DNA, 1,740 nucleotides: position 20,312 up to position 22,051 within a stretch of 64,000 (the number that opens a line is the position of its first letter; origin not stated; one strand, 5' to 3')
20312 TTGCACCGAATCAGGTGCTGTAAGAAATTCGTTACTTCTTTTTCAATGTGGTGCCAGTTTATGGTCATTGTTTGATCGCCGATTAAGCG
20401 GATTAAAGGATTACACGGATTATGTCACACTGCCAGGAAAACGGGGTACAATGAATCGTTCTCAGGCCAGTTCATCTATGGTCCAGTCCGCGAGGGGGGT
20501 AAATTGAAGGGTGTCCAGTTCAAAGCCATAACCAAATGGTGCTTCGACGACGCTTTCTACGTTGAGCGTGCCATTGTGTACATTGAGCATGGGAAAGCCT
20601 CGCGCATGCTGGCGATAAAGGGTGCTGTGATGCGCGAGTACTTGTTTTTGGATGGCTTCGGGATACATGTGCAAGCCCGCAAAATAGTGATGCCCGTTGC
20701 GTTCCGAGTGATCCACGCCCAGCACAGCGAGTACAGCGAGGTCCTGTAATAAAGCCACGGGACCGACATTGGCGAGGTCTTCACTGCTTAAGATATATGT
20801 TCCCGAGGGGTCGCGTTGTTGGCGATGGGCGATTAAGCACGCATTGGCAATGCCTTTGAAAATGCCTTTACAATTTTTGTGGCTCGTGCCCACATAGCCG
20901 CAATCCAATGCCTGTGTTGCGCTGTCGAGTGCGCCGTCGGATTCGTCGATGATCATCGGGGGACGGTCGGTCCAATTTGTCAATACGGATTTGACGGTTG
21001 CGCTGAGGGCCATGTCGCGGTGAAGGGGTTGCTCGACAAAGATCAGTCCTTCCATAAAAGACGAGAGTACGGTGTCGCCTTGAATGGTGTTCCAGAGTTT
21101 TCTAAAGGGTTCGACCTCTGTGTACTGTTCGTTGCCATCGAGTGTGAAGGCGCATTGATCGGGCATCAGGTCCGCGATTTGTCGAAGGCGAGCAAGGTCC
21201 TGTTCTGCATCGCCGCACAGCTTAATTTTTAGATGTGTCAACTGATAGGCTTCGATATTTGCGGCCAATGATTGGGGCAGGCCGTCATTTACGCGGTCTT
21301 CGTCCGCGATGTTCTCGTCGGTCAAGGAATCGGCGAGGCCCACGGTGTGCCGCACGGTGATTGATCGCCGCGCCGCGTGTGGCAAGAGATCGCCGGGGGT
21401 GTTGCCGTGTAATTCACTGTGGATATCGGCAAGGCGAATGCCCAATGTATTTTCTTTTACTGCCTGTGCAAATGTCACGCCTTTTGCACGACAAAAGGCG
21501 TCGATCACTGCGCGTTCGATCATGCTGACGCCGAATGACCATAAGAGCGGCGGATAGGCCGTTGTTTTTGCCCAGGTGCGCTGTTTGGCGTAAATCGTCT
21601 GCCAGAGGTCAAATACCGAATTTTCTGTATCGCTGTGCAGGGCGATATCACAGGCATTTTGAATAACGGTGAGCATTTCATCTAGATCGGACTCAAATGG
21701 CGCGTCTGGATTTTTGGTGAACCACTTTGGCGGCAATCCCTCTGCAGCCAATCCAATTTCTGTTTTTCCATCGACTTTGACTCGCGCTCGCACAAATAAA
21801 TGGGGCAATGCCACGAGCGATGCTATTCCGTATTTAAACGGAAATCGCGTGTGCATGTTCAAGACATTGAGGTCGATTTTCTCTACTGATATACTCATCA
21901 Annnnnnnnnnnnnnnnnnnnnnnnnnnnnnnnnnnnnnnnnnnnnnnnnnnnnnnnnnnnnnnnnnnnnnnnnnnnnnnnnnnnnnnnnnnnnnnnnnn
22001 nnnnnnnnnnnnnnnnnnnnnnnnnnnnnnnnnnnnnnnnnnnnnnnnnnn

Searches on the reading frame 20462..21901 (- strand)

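Call 35: search_protein_families(library=pfam, proteins=[window:20462-21901:-], max_evalue=1)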
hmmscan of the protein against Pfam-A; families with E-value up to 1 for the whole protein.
window:20462-21901:- (479 aa): 1 family
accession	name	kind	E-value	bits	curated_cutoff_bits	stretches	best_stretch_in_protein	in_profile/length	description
PF13378.12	MR_MLE_C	-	7.4e-06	26.3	29.4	1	213-347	7-133/219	Enolase C-terminal domain-like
